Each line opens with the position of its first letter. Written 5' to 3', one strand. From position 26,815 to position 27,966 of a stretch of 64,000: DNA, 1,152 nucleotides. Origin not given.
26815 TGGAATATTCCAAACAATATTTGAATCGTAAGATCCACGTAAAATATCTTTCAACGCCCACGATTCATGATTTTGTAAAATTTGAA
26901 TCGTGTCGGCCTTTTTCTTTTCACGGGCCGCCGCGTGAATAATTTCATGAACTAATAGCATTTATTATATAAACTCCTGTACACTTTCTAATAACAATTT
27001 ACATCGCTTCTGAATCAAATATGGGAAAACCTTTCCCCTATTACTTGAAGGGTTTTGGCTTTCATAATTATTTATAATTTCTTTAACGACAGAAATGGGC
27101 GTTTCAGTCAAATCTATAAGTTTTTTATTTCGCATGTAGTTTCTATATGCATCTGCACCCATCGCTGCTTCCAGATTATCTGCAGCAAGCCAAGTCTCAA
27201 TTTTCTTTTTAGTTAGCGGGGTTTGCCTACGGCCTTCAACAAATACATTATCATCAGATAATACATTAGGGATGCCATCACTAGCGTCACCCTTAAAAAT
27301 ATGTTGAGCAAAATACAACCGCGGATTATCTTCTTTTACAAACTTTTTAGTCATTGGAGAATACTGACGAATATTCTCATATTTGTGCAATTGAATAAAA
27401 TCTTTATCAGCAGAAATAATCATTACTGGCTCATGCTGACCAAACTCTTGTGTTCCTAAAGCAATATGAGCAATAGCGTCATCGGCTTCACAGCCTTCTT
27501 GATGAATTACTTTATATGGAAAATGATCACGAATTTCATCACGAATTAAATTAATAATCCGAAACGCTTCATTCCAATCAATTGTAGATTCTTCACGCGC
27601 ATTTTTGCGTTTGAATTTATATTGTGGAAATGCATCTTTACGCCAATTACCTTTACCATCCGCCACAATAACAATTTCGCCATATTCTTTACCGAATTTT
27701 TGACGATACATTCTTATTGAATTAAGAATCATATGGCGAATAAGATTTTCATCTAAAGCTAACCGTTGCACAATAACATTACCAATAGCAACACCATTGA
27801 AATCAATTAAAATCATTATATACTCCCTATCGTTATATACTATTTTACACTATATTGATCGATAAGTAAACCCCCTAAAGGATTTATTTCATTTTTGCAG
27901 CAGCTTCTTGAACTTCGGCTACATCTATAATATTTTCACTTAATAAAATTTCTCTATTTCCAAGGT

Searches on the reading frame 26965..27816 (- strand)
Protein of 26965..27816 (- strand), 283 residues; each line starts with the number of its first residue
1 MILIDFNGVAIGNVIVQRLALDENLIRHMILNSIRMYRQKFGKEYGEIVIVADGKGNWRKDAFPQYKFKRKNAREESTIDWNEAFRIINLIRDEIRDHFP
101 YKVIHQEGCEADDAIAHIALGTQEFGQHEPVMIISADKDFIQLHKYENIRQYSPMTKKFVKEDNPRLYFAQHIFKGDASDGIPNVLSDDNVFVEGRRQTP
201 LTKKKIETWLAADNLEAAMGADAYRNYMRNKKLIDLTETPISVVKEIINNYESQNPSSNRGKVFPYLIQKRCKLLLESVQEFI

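Call 24: search_protein_families(library=pfam, proteins=[window:26965-27816:-], max_evalue=0.001)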
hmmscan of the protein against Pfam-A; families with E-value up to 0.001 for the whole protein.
window:26965-27816:- (283 aa): 2 families
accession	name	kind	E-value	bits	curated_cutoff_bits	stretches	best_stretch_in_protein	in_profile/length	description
PF02739.22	5_3_exonuc_N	-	8.4e-17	61.8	34.3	1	30-157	33-150/164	5'-3' exonuclease, N-terminal resolvase-like domain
PF09293.15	RNaseH_C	-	8.7e-15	55.6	25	1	171-282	9-124/124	T4 RNase H, C terminal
